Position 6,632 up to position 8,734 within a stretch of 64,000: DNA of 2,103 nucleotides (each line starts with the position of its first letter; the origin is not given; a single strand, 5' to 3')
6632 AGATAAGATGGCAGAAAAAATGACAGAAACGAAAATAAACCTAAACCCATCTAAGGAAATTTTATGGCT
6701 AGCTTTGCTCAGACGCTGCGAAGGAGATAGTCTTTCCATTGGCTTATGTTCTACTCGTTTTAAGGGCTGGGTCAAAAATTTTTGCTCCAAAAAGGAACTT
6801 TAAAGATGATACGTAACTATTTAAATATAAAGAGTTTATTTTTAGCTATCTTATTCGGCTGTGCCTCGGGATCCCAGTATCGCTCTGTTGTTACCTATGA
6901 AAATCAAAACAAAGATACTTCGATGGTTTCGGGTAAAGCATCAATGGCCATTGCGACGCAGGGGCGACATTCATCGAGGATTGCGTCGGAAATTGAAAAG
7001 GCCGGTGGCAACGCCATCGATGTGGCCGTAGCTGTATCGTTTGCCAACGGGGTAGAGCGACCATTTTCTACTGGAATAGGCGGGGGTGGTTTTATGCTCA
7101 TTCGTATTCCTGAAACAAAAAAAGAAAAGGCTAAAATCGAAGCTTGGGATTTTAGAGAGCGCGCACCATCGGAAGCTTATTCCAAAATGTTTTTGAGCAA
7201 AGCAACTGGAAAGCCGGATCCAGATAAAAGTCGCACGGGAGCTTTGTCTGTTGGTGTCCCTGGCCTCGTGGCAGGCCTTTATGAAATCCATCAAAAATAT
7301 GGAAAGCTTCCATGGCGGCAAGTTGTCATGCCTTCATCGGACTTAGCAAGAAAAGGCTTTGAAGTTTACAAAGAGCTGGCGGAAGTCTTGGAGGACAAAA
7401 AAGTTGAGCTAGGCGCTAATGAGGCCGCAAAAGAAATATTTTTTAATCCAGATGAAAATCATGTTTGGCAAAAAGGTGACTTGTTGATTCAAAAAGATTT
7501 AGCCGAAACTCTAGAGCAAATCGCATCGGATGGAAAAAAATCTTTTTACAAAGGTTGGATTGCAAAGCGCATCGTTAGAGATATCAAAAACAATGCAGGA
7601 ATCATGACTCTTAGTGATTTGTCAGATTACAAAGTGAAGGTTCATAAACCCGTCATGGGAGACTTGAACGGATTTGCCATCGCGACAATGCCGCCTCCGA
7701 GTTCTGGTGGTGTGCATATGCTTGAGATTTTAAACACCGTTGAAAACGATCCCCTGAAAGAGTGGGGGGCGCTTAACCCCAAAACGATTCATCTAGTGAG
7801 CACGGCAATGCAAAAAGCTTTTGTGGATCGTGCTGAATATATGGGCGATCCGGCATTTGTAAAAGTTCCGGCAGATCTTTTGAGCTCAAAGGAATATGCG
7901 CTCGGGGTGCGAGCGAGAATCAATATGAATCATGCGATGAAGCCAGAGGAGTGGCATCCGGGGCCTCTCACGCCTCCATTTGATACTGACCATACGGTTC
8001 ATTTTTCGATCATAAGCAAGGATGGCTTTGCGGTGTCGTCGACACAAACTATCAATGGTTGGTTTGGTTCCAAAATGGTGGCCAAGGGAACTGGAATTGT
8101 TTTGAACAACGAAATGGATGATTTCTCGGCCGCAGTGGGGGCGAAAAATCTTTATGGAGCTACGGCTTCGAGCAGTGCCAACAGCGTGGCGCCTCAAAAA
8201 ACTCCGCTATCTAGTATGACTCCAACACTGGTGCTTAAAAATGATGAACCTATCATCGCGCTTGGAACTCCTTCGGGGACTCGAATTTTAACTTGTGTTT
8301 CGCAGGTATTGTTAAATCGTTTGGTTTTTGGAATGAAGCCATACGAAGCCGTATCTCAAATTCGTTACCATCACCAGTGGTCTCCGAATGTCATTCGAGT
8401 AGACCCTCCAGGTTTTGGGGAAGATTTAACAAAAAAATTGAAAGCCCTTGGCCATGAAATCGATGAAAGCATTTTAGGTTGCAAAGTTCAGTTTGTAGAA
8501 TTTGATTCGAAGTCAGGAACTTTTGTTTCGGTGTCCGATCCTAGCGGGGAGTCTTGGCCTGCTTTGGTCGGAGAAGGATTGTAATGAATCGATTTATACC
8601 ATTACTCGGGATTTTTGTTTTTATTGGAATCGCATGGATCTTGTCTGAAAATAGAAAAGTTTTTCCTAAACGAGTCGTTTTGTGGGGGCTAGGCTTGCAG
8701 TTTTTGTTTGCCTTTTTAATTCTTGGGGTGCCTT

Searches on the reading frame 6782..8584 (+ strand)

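Call 38: search_protein_families(library=pfam, proteins=[window:6782-8584:+], max_evalue=0.00001)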
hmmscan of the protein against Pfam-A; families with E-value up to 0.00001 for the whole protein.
window:6782-8584:+ (600 aa): 1 family
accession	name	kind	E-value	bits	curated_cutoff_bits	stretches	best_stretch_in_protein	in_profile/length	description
PF01019.26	G_glu_transpept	-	7.1e-157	523.7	27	1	73-590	5-511/512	Gamma-glutamyltranspeptidase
